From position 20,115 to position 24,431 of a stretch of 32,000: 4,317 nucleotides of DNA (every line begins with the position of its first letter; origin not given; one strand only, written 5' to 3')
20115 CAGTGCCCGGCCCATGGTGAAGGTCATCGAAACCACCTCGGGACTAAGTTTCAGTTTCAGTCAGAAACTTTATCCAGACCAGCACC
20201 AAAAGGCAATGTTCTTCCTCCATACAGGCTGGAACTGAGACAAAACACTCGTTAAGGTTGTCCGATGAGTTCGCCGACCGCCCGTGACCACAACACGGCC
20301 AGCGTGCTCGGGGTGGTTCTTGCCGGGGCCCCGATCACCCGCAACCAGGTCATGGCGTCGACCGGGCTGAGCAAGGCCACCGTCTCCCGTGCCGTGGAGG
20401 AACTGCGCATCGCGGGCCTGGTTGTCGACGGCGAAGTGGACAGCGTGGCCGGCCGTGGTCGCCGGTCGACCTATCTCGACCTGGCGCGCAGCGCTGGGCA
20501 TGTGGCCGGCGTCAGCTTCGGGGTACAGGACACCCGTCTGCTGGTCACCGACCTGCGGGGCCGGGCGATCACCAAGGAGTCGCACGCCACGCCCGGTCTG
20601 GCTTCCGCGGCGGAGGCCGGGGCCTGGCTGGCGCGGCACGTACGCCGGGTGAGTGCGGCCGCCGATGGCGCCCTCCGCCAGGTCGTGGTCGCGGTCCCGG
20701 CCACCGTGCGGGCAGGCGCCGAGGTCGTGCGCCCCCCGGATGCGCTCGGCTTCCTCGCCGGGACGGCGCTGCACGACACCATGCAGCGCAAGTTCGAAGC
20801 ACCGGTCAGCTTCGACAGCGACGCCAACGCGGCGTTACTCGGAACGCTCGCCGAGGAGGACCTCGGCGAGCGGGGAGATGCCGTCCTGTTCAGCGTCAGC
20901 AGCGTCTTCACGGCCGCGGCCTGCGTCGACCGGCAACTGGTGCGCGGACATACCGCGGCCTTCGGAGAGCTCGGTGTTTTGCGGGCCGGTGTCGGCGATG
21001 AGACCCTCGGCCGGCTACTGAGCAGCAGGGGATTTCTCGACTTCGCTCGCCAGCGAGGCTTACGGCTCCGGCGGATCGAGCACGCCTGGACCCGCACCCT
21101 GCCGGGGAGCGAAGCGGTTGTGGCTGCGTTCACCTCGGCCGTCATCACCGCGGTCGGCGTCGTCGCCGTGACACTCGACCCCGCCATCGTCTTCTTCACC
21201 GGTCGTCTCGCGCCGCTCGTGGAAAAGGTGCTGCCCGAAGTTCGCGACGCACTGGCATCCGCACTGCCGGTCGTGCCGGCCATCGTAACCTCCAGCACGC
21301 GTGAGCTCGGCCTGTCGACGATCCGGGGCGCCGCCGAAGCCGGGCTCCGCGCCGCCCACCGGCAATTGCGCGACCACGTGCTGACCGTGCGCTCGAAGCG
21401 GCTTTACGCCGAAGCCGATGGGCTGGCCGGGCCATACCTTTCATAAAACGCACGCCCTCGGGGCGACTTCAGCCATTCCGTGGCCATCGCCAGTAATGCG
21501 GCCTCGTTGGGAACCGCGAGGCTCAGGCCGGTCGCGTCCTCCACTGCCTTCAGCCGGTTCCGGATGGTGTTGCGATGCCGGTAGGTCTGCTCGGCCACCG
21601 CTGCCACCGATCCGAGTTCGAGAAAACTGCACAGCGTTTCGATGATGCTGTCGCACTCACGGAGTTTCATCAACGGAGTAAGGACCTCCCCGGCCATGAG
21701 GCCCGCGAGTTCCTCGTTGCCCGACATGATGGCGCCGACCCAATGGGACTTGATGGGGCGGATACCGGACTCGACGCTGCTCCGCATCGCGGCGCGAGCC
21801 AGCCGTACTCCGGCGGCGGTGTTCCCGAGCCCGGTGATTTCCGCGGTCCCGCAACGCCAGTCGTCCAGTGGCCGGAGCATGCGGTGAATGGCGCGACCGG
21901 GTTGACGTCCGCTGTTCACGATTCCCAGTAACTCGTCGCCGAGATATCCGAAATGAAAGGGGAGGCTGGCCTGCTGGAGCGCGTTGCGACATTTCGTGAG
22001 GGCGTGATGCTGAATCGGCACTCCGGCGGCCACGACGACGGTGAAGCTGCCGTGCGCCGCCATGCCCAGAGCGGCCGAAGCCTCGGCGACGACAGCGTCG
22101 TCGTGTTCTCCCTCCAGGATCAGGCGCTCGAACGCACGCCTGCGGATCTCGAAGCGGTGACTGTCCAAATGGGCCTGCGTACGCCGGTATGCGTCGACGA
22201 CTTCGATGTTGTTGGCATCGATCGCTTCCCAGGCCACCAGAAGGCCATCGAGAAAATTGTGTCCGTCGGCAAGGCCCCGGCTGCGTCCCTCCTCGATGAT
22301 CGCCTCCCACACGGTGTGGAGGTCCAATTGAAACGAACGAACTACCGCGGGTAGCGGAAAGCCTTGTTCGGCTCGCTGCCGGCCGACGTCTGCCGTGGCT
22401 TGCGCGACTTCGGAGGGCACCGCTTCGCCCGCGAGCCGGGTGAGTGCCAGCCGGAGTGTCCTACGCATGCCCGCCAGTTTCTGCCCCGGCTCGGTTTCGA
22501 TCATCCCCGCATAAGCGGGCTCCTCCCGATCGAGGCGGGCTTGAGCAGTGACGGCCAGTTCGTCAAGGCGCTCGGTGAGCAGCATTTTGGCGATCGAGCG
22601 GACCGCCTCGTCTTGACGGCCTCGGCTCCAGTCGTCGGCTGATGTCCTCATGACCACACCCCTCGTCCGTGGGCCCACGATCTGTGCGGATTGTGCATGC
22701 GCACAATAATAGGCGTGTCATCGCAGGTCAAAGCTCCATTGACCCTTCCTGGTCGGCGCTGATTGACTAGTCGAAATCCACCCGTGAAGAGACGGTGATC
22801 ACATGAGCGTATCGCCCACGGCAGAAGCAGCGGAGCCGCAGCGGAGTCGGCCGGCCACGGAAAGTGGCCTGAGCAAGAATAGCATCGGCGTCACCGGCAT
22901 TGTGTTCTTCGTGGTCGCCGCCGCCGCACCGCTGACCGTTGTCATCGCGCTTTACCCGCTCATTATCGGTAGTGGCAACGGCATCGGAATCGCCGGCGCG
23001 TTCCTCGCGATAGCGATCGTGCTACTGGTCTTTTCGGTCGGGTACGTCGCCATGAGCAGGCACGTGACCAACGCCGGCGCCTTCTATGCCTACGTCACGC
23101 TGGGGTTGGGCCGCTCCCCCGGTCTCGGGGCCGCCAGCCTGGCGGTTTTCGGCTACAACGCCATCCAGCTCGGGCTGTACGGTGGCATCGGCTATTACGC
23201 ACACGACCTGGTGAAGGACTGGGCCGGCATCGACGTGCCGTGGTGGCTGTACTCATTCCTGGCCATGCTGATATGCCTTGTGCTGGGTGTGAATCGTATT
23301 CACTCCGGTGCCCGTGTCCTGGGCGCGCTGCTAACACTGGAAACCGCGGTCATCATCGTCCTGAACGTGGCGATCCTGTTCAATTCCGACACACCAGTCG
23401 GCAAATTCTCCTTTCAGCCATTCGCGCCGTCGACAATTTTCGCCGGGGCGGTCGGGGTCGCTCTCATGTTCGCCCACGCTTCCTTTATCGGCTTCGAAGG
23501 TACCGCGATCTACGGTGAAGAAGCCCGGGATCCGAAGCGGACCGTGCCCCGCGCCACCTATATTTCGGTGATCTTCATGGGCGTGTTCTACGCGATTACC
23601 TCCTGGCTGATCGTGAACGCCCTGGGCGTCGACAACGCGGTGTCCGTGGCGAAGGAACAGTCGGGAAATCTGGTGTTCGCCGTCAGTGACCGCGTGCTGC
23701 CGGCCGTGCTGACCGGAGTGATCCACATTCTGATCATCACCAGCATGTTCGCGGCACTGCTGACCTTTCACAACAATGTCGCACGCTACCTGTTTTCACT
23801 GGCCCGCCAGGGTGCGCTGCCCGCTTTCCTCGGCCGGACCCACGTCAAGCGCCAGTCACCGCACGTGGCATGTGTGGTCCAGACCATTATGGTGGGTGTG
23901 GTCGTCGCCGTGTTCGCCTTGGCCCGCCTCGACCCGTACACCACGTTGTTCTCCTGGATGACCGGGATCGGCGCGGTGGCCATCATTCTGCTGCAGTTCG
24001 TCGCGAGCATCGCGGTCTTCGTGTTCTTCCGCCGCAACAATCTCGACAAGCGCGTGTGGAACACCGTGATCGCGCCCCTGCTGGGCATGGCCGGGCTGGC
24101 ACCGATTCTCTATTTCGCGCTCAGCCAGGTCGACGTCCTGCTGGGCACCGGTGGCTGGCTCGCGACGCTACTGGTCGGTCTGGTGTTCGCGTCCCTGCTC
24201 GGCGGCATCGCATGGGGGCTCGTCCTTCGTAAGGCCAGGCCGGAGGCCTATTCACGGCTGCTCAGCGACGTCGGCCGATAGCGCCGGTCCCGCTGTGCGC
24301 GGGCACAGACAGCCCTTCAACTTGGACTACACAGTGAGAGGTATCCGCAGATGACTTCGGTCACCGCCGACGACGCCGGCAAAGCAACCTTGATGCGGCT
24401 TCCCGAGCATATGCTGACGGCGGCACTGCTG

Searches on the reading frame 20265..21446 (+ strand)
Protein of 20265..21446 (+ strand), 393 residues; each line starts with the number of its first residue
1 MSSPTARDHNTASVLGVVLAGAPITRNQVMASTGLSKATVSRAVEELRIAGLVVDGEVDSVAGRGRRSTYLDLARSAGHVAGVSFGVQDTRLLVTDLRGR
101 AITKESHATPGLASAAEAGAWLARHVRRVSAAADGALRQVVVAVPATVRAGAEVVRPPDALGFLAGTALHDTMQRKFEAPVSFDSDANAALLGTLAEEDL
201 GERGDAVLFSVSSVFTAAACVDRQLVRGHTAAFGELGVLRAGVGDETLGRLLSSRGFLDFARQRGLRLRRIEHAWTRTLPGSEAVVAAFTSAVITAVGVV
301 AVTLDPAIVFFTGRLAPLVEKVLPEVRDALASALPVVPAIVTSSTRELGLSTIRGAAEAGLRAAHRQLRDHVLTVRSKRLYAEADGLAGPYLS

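Call 25: search_protein_families(library=pfam, proteins=[window:20265-21446:+], max_evalue=0.01)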
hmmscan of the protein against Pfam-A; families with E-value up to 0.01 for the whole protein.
window:20265-21446:+ (393 aa): 5 families
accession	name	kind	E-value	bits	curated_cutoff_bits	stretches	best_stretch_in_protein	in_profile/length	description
PF00480.26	ROK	-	2.8e-10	40.6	22.9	1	81-334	2-266/294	ROK family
PF12802.13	MarR_2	-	4e-06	27.3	27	1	12-54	8-51/61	MarR family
PF25213.1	HVO_A0261_N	-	0.00031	21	35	1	12-54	14-55/86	HVO_A0261 N-terminal domain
PF13412.12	HTH_24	-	0.006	16.6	21.9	0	14-53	8-47/48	Winged helix-turn-helix DNA-binding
PF24034.1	DUF7343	-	0.0087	16.3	27.6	0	25-53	20-48/62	Domain of unknown function (DUF7343)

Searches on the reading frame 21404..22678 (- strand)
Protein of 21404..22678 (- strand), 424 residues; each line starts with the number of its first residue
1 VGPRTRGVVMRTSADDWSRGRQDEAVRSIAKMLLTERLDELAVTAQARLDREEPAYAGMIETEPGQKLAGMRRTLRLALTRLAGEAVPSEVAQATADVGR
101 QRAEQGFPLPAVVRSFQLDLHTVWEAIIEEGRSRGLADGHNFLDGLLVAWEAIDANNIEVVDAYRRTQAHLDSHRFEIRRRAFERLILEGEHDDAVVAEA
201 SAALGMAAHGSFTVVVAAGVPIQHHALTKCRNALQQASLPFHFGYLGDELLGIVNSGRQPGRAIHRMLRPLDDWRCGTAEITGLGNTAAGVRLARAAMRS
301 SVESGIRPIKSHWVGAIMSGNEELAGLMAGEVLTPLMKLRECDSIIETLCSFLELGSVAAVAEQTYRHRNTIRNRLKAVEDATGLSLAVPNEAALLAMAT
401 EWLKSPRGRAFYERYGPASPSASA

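Call 25: search_protein_families(library=pfam, proteins=[window:21404-22678:-], max_evalue=0.01)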
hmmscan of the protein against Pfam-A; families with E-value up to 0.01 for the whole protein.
window:21404-22678:- (424 aa): 2 families
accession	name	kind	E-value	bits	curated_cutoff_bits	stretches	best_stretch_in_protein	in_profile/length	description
PF13556.12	HTH_30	-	2.8e-13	49.9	27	1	346-400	2-57/59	PucR C-terminal helix-turn-helix domain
PF17853.6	GGDEF_2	-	8.1e-07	29.7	24.5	1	190-299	2-115/116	GGDEF-like domain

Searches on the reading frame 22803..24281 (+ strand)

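Call 25: search_protein_families(library=pfam, proteins=[window:22803-24281:+], max_evalue=0.01)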
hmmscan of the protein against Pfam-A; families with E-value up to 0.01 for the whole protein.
window:22803-24281:+ (492 aa): 2 families
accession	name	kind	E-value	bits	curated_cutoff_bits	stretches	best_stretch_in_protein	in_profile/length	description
PF13520.12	AA_permease_2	-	1.3e-26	94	27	1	48-438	19-403/427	Amino acid permease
PF00324.27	AA_permease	-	6.5e-18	65.1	24.6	1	35-425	4-398/470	Amino acid permease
